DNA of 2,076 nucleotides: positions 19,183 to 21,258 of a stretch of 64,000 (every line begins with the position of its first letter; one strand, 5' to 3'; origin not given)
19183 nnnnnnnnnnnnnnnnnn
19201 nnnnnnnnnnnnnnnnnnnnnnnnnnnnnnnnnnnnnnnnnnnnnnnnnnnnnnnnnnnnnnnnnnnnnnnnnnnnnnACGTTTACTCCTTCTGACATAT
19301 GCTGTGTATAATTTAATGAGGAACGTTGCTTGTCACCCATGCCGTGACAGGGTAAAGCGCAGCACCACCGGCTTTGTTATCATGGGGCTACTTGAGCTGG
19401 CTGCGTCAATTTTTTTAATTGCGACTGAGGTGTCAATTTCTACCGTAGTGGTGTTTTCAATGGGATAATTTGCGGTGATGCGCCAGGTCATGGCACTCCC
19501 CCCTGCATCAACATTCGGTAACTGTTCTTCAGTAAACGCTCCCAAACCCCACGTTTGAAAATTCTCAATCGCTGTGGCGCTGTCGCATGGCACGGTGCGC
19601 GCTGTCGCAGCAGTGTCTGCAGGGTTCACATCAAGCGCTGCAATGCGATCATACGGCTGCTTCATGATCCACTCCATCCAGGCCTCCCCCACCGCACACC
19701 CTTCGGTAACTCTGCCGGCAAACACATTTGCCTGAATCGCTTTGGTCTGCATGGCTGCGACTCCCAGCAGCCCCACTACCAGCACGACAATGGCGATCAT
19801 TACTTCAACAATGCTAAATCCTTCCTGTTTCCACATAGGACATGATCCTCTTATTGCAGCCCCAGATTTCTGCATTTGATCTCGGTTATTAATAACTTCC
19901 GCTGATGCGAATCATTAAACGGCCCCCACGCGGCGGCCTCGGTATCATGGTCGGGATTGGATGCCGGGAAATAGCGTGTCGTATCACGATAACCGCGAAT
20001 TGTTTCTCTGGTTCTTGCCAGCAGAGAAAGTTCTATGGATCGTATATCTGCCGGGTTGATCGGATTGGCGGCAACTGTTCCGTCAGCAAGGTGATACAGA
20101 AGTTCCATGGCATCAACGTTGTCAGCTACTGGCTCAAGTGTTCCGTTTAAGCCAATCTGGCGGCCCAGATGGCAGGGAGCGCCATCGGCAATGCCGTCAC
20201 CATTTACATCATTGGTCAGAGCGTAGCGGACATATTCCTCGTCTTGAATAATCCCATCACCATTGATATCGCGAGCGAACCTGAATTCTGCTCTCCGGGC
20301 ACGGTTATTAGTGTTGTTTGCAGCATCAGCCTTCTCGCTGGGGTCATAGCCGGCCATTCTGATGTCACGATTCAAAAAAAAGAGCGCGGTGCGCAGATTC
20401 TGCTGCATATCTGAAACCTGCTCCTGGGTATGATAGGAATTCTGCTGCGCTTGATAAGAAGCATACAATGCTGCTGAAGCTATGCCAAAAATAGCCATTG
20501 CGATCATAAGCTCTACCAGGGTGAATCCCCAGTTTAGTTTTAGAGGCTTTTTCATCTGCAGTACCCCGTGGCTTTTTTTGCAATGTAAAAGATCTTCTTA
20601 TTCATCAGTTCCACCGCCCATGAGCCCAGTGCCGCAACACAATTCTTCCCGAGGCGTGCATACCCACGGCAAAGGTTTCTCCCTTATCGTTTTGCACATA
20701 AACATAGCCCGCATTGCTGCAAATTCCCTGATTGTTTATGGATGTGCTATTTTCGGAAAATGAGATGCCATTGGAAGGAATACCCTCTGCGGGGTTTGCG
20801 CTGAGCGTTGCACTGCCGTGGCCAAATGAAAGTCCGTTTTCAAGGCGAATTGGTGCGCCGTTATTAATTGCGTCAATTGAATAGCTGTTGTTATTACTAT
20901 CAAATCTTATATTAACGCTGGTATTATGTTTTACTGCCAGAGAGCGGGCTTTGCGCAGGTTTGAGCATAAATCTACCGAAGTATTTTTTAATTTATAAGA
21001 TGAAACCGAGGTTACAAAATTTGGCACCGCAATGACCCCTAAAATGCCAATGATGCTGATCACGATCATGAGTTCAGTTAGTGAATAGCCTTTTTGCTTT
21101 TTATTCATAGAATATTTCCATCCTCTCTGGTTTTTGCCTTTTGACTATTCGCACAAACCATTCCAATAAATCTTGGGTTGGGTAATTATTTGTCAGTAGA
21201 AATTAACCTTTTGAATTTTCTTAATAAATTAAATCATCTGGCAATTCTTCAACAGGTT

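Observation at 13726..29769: Tandem duplication of an entire type IV pilus minor-pilin/tip-adhesin operon with diversified giant PilY1 adhesins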

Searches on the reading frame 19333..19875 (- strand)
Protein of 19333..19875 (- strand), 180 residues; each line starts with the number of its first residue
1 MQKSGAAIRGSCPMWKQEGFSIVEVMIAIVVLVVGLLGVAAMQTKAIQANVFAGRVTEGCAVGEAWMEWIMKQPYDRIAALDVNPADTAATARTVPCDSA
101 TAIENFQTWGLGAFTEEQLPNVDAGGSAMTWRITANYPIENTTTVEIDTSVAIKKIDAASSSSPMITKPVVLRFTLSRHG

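Call 3: search_protein_families(library=pfam, proteins=[window:19333-19875:-], max_evalue=0.01)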
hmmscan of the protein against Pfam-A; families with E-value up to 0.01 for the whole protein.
window:19333-19875:- (180 aa): 1 family
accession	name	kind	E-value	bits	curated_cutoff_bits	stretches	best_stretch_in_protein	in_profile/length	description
PF07963.17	N_methyl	-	2.5e-05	24.1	21.2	1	16-39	3-26/27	Prokaryotic N-terminal methylation motif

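Call 4: search_protein_families(library=ncbifam, proteins=[window:19333-19875:-], max_evalue=0.01)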
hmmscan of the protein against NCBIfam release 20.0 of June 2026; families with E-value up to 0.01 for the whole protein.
window:19333-19875:- (180 aa): 3 families
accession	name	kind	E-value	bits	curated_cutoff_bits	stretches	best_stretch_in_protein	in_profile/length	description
TIGR02523.1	type_IV_pilV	equivalog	1.9e-10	41.3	52.2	1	17-89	1-73/139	type IV pilus modification protein PilV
TIGR02532.1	IV_pilin_GFxxxE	domain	0.0017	18.1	16.3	1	17-39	1-23/24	prepilin-type N-terminal cleavage/methylation domain-containing protein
NF007660.0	PRK10332.1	equivalog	0.0018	18.8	86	1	13-46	4-37/107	prepilin-type N-terminal cleavage/methylation domain-containing protein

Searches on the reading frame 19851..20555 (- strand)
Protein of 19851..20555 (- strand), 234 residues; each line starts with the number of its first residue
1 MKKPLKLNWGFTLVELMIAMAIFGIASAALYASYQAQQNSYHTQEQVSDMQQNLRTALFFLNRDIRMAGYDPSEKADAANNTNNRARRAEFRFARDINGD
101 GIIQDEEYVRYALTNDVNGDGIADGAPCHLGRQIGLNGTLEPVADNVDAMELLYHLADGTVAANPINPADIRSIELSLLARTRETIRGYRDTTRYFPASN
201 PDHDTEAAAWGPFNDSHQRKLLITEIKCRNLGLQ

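Call 3: search_protein_families(library=pfam, proteins=[window:19851-20555:-], max_evalue=0.01)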
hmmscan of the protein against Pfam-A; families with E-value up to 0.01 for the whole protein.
window:19851-20555:- (234 aa): 1 family
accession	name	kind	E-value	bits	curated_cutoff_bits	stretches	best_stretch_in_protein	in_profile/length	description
PF07963.17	N_methyl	-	1.3e-07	31.3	21.2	1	10-31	6-27/27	Prokaryotic N-terminal methylation motif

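Call 4: search_protein_families(library=ncbifam, proteins=[window:19851-20555:-], max_evalue=0.01)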
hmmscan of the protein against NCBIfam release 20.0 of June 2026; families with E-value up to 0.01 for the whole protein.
window:19851-20555:- (234 aa): 13 families
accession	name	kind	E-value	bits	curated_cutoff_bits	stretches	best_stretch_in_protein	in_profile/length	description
TIGR01711.1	gspJ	equivalog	1.3e-07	31.7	64.85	1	10-87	2-79/192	type II secretion system minor pseudopilin GspJ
TIGR01708.2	typeII_sec_gspH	equivalog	3e-07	30.6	80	1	10-57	3-50/169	type II secretion system minor pseudopilin GspH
TIGR02532.1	IV_pilin_GFxxxE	domain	3.9e-07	29.6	16.3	1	10-31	3-24/24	prepilin-type N-terminal cleavage/methylation domain-containing protein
NF007848.0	PRK10557.1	equivalog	5.8e-07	29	120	1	9-73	11-75/192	prepilin peptidase-dependent protein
TIGR01707.1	gspI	equivalog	2.3e-05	24.8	44.35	1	10-41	1-32/101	type II secretion system minor pseudopilin GspI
NF007800.0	PRK10506.1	equivalog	8.5e-05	22.4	158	1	5-64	5-67/163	prepilin peptidase-dependent protein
NF007862.0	PRK10574.1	equivalog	0.00011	22.3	138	1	8-54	4-46/145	prepilin peptidase-dependent pilin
NF041013.1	T4P_ComGE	equivalog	0.001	19.1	49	1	8-54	3-49/83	competence type IV pilus minor pilin ComGE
NF041775.1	typeIV_PilA_Myxo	equivalog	0.0017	18.4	400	1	8-40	10-42/214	type IV pilin protein PilA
TIGR01710.1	typeII_sec_gspG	equivalog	0.0019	18.3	88.85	1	10-64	2-55/134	type II secretion system major pseudopilin GspG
NF007660.0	PRK10332.1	equivalog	0.0032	18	86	1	1-50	1-50/107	prepilin-type N-terminal cleavage/methylation domain-containing protein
NF038304.1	EPS_HpsC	equivalog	0.0038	16.8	200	1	6-70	18-82/318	hormogonium polysaccharide secretion pseudopilin HpsC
NF041002.1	pilin_ComGF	equivalog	0.0085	16.3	80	0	10-73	3-62/139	competence type IV pilus minor pilin ComGF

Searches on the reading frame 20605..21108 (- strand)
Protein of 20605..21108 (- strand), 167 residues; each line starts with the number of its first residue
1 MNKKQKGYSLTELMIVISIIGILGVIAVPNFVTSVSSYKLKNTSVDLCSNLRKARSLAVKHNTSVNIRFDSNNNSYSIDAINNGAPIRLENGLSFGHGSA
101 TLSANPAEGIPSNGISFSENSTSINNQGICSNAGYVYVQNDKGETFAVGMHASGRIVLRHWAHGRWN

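Call 3: search_protein_families(library=pfam, proteins=[window:20605-21108:-], max_evalue=0.01)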
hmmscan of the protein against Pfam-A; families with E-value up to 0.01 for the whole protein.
window:20605-21108:- (167 aa): 3 families
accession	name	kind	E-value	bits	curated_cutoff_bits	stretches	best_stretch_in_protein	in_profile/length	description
PF07963.17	N_methyl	-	5.6e-08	32.5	21.2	1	3-27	2-26/27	Prokaryotic N-terminal methylation motif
PF06517.16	Orthopox_A43R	-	0.0017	18.6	27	1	14-121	1-105/195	Orthopoxvirus A43R protein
PF12019.13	GspH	-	0.0021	19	21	1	47-139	5-92/108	Type II transport protein GspH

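Call 4: search_protein_families(library=ncbifam, proteins=[window:20605-21108:-], max_evalue=0.01)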
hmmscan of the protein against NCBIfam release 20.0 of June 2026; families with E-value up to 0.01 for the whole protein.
window:20605-21108:- (167 aa): 11 families
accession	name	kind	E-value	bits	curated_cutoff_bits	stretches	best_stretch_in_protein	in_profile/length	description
TIGR02596.1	TIGR02596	subfamily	6.6e-11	42.7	70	1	9-78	2-71/196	Verru_Chthon cassette protein D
NF041775.1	typeIV_PilA_Myxo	equivalog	1.3e-08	35.1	400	1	2-47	7-52/214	type IV pilin protein PilA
NF007800.0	PRK10506.1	equivalog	2.1e-08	34.1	158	1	2-79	5-82/163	prepilin peptidase-dependent protein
TIGR01708.2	typeII_sec_gspH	equivalog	1.5e-07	31.6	80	1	5-72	1-68/169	type II secretion system minor pseudopilin GspH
NF047827.1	T3SSXpsH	equivalog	1.9e-07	30.9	160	1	6-81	1-76/145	type II secretion system protein XpsH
NF007862.0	PRK10574.1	equivalog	4.1e-07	30.2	138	1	3-34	2-33/145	prepilin peptidase-dependent pilin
TIGR02532.1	IV_pilin_GFxxxE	domain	5.2e-07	29.2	16.3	1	5-28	1-24/24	prepilin-type N-terminal cleavage/methylation domain-containing protein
NF040982.1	ComGD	equivalog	5.9e-07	30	70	1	5-83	1-79/139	competence type IV pilus minor pilin ComGD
NF041013.1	T4P_ComGE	equivalog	2.2e-06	27.6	49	1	3-79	1-79/83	competence type IV pilus minor pilin ComGE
NF040999.1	pilin_ComGC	equivalog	7.2e-05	22.9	75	1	5-37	1-33/84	competence type IV pilus major pilin ComGC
TIGR01710.1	typeII_sec_gspG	equivalog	0.0003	20.8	88.85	1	6-48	1-43/134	type II secretion system major pseudopilin GspG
